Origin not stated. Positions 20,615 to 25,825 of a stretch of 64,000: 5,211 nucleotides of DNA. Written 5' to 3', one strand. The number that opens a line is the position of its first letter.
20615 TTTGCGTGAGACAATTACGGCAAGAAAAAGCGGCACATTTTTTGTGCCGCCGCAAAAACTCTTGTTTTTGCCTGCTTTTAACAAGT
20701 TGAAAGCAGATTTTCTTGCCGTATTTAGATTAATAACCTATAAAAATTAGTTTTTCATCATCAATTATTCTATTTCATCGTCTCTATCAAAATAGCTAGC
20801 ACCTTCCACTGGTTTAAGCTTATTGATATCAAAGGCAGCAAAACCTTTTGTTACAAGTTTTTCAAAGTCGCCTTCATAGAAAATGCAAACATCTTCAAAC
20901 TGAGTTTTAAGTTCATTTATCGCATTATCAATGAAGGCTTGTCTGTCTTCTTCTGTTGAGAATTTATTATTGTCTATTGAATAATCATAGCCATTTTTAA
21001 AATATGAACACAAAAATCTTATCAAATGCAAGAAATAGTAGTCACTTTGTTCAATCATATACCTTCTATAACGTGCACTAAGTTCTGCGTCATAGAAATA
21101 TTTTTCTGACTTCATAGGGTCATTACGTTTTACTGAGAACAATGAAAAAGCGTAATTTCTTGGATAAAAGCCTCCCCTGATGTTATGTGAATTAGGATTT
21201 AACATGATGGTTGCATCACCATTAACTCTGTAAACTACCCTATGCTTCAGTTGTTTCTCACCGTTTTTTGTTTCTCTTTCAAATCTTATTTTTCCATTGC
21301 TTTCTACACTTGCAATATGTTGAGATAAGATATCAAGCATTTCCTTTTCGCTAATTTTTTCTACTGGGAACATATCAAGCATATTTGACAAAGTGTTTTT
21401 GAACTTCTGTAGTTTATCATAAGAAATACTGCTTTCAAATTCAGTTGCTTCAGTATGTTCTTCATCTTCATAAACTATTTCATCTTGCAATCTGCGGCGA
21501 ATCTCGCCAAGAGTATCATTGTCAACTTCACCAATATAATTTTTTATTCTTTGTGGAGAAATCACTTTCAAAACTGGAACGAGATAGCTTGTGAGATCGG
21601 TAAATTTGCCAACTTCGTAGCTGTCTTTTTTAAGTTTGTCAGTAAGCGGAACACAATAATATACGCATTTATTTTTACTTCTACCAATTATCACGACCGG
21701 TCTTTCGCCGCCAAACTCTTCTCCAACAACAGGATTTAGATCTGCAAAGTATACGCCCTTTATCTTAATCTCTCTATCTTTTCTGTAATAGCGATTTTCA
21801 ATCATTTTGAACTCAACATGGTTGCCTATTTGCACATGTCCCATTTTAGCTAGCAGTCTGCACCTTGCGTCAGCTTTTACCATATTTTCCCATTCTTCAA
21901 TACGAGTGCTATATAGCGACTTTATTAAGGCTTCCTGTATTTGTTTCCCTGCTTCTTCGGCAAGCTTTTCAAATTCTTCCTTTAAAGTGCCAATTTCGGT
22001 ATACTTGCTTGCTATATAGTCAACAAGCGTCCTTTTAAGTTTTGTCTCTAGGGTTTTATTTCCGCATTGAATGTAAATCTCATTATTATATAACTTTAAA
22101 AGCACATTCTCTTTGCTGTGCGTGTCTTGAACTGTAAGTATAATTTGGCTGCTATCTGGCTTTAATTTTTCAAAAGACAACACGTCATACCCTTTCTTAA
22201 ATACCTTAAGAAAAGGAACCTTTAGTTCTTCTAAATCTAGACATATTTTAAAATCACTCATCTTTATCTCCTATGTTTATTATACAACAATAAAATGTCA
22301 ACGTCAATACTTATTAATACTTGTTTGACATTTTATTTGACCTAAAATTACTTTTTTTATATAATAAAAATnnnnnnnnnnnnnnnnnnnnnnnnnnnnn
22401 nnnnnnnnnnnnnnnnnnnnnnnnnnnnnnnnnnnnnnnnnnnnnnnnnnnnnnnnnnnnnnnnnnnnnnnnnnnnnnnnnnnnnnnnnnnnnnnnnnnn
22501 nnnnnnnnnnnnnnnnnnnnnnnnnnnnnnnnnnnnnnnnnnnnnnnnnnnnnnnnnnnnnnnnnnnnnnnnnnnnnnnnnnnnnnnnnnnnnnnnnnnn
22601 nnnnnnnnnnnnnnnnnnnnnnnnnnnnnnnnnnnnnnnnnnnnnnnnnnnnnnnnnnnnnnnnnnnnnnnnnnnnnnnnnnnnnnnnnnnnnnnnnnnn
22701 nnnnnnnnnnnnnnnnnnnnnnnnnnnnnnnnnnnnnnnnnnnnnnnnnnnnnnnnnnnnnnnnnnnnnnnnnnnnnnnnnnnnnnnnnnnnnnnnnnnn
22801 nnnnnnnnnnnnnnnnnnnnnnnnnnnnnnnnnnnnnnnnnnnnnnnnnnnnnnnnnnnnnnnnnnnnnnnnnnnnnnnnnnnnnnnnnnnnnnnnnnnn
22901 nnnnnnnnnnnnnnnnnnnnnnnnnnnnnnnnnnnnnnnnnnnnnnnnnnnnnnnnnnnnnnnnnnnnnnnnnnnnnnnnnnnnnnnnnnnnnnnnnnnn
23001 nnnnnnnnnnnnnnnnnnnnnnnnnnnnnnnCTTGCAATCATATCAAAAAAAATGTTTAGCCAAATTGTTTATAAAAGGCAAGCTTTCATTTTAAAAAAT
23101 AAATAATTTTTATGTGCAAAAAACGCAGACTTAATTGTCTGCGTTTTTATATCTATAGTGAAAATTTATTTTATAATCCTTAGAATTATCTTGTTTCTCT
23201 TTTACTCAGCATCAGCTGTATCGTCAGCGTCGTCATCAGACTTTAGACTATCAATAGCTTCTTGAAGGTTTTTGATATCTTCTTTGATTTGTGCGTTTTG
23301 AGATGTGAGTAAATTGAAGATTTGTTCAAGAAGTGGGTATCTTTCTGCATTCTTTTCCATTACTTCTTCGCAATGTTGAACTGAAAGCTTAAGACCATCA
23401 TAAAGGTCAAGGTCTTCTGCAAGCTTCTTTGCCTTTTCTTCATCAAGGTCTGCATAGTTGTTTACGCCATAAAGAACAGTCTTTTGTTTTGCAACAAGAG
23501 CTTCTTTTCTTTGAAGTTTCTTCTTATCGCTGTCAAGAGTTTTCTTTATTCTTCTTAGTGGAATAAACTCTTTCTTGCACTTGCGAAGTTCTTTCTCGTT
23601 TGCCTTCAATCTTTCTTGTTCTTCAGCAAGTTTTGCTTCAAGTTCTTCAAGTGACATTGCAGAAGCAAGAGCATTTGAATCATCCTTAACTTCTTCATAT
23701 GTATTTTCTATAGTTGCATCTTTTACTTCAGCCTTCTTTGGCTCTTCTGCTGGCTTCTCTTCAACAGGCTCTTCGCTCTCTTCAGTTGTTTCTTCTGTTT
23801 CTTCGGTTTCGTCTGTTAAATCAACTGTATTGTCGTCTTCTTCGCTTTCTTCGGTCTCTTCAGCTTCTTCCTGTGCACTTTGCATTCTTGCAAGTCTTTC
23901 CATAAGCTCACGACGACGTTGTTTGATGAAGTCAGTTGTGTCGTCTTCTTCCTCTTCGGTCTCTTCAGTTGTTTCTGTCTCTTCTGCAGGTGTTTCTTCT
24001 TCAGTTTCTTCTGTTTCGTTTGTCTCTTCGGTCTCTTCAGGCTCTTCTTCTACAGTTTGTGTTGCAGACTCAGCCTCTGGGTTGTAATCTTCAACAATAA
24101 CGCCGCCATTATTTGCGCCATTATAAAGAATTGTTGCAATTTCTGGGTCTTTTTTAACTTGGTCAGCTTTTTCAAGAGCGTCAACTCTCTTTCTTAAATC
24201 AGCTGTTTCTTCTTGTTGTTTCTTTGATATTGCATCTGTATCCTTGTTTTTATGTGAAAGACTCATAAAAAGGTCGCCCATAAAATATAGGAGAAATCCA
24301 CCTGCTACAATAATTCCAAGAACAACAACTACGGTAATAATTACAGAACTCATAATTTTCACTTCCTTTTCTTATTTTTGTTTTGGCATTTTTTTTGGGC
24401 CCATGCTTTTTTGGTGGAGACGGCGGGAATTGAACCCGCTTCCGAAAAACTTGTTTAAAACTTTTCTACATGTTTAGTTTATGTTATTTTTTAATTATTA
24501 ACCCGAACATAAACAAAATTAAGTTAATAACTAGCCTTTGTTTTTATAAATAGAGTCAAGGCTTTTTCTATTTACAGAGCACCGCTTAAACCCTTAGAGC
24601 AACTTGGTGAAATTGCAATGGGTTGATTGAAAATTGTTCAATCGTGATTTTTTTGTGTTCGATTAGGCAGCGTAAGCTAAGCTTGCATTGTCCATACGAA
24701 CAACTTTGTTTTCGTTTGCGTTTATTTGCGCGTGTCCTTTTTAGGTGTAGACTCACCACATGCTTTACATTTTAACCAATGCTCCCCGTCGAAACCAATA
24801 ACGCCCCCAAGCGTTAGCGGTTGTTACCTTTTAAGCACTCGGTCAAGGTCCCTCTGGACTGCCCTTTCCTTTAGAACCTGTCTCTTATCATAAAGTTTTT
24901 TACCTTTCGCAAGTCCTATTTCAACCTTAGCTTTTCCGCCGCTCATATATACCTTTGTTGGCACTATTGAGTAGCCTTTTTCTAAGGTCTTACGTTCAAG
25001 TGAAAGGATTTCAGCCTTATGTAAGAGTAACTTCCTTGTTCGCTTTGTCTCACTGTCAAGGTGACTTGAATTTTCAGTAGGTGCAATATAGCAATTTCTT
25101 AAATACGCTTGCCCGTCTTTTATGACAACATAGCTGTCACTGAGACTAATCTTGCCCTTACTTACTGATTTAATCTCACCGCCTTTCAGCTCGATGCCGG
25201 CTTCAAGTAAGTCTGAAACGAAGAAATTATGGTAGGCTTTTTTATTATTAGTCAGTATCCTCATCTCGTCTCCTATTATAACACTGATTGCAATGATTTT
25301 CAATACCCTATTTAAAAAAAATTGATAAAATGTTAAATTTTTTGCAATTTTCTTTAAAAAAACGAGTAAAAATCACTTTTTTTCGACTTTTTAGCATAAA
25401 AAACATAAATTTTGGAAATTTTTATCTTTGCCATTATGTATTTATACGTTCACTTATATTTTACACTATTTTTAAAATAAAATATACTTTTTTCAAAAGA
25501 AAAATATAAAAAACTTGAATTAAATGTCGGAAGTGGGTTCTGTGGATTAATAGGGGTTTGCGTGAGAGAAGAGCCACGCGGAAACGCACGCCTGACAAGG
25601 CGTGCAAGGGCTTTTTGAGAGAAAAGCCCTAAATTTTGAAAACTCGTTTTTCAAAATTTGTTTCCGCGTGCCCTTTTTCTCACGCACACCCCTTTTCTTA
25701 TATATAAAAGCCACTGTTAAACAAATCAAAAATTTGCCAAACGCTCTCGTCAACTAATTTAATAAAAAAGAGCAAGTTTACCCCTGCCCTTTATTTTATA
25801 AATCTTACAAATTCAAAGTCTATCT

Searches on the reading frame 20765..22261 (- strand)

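Call 8: search_protein_families(library=ncbifam, proteins=[window:20765-22261:-])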
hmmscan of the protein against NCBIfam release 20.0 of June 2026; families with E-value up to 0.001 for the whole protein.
window:20765-22261:- (498 aa): 0 families

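Call 29: search_protein_families(library=pfam, proteins=[window:20765-22261:-])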
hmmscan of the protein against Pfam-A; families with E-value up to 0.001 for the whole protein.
window:20765-22261:- (498 aa): 1 family
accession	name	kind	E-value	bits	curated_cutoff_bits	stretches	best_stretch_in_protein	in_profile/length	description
PF02452.23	PemK_toxin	-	4.5e-10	40.1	23.1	1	170-259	5-106/109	PemK-like, MazF-like toxin of type II toxin-antitoxin system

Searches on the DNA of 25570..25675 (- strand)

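Call 70: build_rna_model(alignment_id=A4)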
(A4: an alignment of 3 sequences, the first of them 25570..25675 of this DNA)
Model R1 built from alignment A4 (3 sequences, 111 columns); structure: RNAalifold consensus.
model positions 105; base pairs 41; branch points 2; effective number of sequences 1.07; information 0.59 bits per position. Calibrated on 0.2 Mb of random sequence (short: E-values are rough).
structure used (alignment columns):
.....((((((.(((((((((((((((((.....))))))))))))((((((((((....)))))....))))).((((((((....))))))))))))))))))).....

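Call 71: search_with_rna_model(model_id=R1, sources=[window, L001, L002, L003, L004, L005, L006, L007, L008, L009, L010, L011, L012, L013, L014, L015, L016, L017, L018, L019, L020, L021, L022, L023], max_evalue=10, make_alignment=true)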
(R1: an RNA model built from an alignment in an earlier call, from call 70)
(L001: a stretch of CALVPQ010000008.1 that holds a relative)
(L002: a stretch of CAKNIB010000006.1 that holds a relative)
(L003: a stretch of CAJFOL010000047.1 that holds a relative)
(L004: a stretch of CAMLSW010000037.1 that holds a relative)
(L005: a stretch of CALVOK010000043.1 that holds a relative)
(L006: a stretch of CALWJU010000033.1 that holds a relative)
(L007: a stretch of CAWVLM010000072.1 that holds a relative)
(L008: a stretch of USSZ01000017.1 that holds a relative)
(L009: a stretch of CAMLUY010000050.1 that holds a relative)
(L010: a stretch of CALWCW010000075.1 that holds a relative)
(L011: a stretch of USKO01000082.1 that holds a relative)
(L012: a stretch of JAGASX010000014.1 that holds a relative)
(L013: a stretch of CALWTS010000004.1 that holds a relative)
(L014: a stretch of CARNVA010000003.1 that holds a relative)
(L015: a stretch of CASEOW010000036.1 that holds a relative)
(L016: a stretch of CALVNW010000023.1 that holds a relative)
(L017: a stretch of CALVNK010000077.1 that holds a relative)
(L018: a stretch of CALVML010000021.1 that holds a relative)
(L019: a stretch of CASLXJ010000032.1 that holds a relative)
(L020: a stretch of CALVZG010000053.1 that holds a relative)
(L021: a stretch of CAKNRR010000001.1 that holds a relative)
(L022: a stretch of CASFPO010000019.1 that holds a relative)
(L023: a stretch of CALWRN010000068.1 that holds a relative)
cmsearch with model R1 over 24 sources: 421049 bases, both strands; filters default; matches with E-value up to 10: 69.
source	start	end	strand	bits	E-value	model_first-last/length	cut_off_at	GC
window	25570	25675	-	110.5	6.2e-31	1-105/105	no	0.47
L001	12203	12311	+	102.7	1.6e-28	1-105/105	no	0.39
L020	12119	12219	+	84.3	7.4e-23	1-105/105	no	0.33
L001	3693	3798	+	56.4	3.1e-14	1-105/105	no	0.37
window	13605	13699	-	55.8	4.6e-14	1-105/105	no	0.28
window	63692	63785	-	54.8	9.4e-14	1-105/105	no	0.44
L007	4390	4490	+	50.9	1.5e-12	1-105/105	no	0.43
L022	7291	7387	+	50.4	2.1e-12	1-105/105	no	0.4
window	2788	2889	+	49.7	3.5e-12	1-105/105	no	0.37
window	35196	35296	-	45.6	6.4e-11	1-105/105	no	0.37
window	29682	29782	-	45.4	7.7e-11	1-105/105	no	0.47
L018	10031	10121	+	42.3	6.9e-10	1-105/105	no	0.41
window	62806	62906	+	40.8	2e-09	1-105/105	no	0.41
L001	12203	12311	-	39.5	5e-09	1-105/105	no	0.39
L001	8133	8233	+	35.7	7.5e-08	1-105/105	no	0.43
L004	5381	5471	+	35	1.2e-07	1-105/105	no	0.38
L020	12123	12218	-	33.8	2.9e-07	1-105/105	no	0.33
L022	9914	10016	+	32.4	7.6e-07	1-105/105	no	0.42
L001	16096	16190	+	31.1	2e-06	1-105/105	no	0.36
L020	18918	19018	+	31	2.1e-06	1-105/105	no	0.18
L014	12186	12298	+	24.7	0.00018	1-105/105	no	0.42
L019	12169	12277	-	24.7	0.00018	1-105/105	no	0.43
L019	12169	12277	+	23.2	0.00053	1-105/105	no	0.43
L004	5038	5129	+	22.6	0.00082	1-105/105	no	0.28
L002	348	449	-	20.2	0.0045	1-105/105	no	0.29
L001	16094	16192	-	19.3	0.0081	1-105/105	no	0.35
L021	17386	17471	-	18.6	0.014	1-105/105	no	0.26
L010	10500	10528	-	18.3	0.018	17-45/105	no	0.21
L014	7621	7714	+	17.4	0.032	1-105/105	no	0.32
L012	12068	12159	-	16.6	0.056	1-105/105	no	0.26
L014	12186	12294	-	16.4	0.065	1-105/105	no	0.42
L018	3129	3225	+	16.3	0.068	1-105/105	no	0.31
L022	7307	7330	-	16.2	0.078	17-45/105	no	0.08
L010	477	572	+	15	0.18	1-105/105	no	0.27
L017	1025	1125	+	14.2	0.31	1-105/105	no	0.29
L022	9917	10013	-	14.1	0.34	1-105/105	no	0.43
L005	944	1026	-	14.1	0.34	1-105/105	no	0.25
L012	15199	15265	-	13.6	0.48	1-105/105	no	0.25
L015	384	407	+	13.2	0.66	46-69/105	no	0.17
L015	7627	7711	+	12.3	1.2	1-105/105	no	0.31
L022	2946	3048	+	12.2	1.3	1-105/105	no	0.27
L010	1430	1507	-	12.2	1.3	1-105/105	no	0.19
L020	11805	11909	+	11.8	1.8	1-105/105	no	0.33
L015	384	407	-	11.7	1.9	46-69/105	no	0.17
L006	15512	15534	-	11.5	2.2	20-42/105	no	0.22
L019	7386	7450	-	10.9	3.2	1-105/105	no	0.31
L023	9157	9186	-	10.6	4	1-105/105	no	0.13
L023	12103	12151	+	10.5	4.3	1-105/105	no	0.27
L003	5482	5515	+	10.4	4.5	1-105/105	no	0.35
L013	2578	2611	-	10.4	4.8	1-105/105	no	0.18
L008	6214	6280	-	10.2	5.2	14-92/105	no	0.22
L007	120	196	+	10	6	1-105/105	no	0.22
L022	9805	9887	+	10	6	1-105/105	no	0.28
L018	7534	7603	-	9.8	7.1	1-105/105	no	0.21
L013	16298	16361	-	9.6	8.3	1-105/105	no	0.23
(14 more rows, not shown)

Alignment A6: 69 matches aligned to the model, 194 columns, each read 5' to 3' on its own strand. Consensus structure (alignment columns), stored with it:
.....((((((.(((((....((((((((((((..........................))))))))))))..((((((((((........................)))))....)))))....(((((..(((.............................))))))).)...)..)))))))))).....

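Call 72: search_with_rna_model(model_id=R1, sources=[window, L001, L002, L004, L006, L007, L008, L014, L018, L019, L020, L021, L022], max_evalue=0.0001, make_alignment=true)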
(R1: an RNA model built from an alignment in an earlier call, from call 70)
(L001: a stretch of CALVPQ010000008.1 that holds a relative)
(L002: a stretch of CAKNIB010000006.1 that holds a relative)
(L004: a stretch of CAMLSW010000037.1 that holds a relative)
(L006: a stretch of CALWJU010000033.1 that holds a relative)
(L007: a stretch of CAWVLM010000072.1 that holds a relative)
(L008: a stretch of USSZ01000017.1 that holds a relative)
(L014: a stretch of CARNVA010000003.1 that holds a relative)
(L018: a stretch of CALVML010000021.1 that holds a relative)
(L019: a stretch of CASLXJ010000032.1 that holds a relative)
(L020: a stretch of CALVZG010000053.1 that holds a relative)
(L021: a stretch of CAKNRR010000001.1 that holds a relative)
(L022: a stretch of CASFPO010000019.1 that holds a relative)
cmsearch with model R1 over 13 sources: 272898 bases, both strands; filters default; matches with E-value up to 0.0001: 23.
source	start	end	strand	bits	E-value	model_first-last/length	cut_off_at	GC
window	25570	25675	-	110.5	4e-31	1-105/105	no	0.47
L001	12203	12311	+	102.7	1e-28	1-105/105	no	0.39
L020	12119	12219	+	84.3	4.8e-23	1-105/105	no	0.33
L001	3693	3798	+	56.4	2e-14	1-105/105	no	0.37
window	13605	13699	-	55.8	3e-14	1-105/105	no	0.28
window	63692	63785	-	54.8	6.1e-14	1-105/105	no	0.44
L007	4390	4490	+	50.9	9.9e-13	1-105/105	no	0.43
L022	7291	7387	+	50.4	1.4e-12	1-105/105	no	0.4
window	2788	2889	+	49.7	2.3e-12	1-105/105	no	0.37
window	35196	35296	-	45.6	4.1e-11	1-105/105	no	0.37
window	29682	29782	-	45.4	5e-11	1-105/105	no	0.47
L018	10031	10121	+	42.3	4.5e-10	1-105/105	no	0.41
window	62806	62906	+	40.8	1.3e-09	1-105/105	no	0.41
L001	12203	12311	-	39.5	3.3e-09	1-105/105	no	0.39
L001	8133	8233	+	35.7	4.9e-08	1-105/105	no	0.43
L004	5381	5471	+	35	8e-08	1-105/105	no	0.38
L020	12123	12218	-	33.8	1.9e-07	1-105/105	no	0.33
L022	9914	10016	+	32.4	4.9e-07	1-105/105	no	0.42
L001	16096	16190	+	31.1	1.3e-06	1-105/105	no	0.36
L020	18918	19018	+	31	1.4e-06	1-105/105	no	0.18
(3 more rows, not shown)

Alignment A7: 23 matches aligned to the model, 145 columns, each read 5' to 3' on its own strand. Consensus structure (alignment columns), stored with it:
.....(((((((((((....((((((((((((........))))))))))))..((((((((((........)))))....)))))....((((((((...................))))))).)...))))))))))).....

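Call 74: search_with_rna_model(model_id=R1, sources=[L025, L026, L027, L028, L029, L030, L031, L032, L033, L034, L035, L036, L037, L038, L039, L040, L041, L042, L043, L044, L045, L046, L047, L048, L049, L050, L051, L052, L053, L054, L055, L056, L057, L058, L059, L060, L061, L062, L063, L064, L065, L066, L067, L068, L069, L070, L071, L072, L073, L074, L075, L076, L077, L078, L079, L080, L081, L082, L083, L084, L085, L086, L087, L088, L089, L090, L091, L092, L093, L094, L095, L096, L097, L098, L099, L100, L101, L102, L103], max_evalue=1)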
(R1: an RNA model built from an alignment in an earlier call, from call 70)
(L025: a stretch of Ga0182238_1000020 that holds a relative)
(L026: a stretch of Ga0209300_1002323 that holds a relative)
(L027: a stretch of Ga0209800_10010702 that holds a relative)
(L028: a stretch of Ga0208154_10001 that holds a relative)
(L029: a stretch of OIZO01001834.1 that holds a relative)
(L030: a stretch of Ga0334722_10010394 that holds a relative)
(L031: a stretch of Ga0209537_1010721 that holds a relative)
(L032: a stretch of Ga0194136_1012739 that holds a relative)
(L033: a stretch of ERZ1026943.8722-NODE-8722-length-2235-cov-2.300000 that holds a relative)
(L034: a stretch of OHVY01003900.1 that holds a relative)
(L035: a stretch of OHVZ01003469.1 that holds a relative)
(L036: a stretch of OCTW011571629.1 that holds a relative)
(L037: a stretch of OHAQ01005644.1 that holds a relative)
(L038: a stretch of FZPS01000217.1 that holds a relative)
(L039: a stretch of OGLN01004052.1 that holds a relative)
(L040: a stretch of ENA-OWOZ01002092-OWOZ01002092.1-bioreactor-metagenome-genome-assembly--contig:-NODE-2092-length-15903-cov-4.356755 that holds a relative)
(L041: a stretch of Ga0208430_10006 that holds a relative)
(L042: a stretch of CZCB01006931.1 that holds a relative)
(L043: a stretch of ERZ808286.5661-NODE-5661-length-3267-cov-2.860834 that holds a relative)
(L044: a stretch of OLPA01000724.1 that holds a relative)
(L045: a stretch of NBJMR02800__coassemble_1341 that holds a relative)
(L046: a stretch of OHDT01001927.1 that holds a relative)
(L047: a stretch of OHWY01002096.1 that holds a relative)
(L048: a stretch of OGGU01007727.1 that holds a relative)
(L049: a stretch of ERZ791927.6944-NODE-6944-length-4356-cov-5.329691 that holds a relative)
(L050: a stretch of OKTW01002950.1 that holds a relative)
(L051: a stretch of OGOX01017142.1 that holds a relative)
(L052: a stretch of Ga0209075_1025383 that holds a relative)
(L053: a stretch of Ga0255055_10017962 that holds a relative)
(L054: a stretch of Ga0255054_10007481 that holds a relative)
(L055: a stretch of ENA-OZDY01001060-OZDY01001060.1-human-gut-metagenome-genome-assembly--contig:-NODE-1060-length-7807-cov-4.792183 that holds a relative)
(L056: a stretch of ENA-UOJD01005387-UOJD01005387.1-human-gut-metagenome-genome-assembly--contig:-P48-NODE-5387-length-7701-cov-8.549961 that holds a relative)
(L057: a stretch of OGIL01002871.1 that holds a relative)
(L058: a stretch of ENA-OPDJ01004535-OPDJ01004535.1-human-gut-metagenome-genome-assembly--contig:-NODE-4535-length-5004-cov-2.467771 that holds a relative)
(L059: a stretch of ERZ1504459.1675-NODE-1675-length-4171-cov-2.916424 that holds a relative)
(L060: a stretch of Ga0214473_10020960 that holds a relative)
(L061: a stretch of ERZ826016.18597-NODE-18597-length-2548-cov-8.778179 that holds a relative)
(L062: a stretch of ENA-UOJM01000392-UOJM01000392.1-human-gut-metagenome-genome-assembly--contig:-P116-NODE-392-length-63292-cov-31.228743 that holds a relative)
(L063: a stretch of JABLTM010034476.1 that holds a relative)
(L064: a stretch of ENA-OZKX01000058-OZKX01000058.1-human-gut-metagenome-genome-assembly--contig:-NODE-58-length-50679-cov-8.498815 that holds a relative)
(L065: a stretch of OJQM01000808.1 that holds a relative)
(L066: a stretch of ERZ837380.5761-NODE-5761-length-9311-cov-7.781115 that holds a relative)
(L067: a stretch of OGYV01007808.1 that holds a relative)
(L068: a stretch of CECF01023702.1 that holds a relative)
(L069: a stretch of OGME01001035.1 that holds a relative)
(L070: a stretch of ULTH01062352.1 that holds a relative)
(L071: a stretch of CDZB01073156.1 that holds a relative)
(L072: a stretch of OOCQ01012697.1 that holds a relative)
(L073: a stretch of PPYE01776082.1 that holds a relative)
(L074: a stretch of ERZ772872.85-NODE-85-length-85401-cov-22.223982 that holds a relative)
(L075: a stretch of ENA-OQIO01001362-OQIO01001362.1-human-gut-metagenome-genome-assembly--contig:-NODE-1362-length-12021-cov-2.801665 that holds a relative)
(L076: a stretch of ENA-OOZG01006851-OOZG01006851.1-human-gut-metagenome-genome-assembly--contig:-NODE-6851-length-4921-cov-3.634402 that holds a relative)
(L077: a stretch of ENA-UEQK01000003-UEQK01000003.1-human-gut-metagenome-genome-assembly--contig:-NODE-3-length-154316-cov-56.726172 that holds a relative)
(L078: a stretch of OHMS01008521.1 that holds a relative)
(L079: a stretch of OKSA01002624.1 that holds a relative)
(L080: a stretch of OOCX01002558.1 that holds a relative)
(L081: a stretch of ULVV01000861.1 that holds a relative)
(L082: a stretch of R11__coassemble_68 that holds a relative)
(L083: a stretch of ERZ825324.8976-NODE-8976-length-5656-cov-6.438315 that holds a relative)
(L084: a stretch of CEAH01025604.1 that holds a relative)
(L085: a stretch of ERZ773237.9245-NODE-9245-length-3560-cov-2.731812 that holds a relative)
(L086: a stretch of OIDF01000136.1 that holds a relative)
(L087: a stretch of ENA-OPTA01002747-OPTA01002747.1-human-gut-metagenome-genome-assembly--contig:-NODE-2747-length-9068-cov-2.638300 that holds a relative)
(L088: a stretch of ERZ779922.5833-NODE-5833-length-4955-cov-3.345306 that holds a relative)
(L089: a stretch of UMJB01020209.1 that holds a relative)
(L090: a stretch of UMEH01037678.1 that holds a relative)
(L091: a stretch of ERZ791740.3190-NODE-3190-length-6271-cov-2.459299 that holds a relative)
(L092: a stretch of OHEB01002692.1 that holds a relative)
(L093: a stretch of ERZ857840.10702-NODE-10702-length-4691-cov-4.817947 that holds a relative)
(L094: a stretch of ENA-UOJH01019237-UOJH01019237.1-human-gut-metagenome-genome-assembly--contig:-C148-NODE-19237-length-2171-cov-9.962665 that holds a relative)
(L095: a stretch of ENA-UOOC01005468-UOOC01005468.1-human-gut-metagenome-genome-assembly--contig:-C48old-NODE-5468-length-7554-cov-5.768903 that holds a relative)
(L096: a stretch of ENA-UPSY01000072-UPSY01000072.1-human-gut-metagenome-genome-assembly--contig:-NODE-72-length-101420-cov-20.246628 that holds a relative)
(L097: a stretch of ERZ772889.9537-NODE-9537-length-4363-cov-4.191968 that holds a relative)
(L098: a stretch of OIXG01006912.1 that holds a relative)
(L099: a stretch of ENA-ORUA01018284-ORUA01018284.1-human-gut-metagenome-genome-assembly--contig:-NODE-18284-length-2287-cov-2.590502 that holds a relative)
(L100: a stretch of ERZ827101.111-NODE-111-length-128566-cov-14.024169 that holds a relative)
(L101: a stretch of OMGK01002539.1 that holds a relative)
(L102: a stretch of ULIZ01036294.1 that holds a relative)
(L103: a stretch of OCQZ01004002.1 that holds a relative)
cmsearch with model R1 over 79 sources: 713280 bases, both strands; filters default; matches with E-value up to 1: 3.
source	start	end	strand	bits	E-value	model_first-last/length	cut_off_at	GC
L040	6736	6808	+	20.5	0.006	1-105/105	no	0.26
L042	4366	4438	+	20.5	0.006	1-105/105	no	0.26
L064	429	524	-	15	0.31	1-105/105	no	0.52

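Call 75: search_with_rna_model(model_id=R1, source=window, filters=off, max_evalue=1)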
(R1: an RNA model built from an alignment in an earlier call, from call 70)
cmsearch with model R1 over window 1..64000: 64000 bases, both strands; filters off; matches with E-value up to 1: 36.
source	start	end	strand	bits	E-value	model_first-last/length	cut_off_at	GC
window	25570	25675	-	110.5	9.5e-32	1-105/105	no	0.47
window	13605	13699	-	55.8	7.1e-15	1-105/105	no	0.28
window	63692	63785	-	54.8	1.4e-14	1-105/105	no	0.44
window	2788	2889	+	49.7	5.4e-13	1-105/105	no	0.37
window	35196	35296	-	45.6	9.7e-12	1-105/105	no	0.37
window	29682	29782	-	45.4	1.2e-11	1-105/105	no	0.47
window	62806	62906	+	40.8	3e-10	1-105/105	no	0.41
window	25570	25675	+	36.6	5.8e-09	1-105/105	no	0.47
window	62806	62906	-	34.2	3.3e-08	1-105/105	no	0.41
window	63692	63785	+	32.3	1.3e-07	1-105/105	no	0.44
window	941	1042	-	31.9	1.6e-07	1-105/105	no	0.37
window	941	1042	+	31.6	2e-07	1-105/105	no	0.37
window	44312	44436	-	30.2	5.4e-07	1-105/105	no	0.46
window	643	745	-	29.4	1e-06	1-105/105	no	0.43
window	20628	20725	-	27.7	3.3e-06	1-105/105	no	0.4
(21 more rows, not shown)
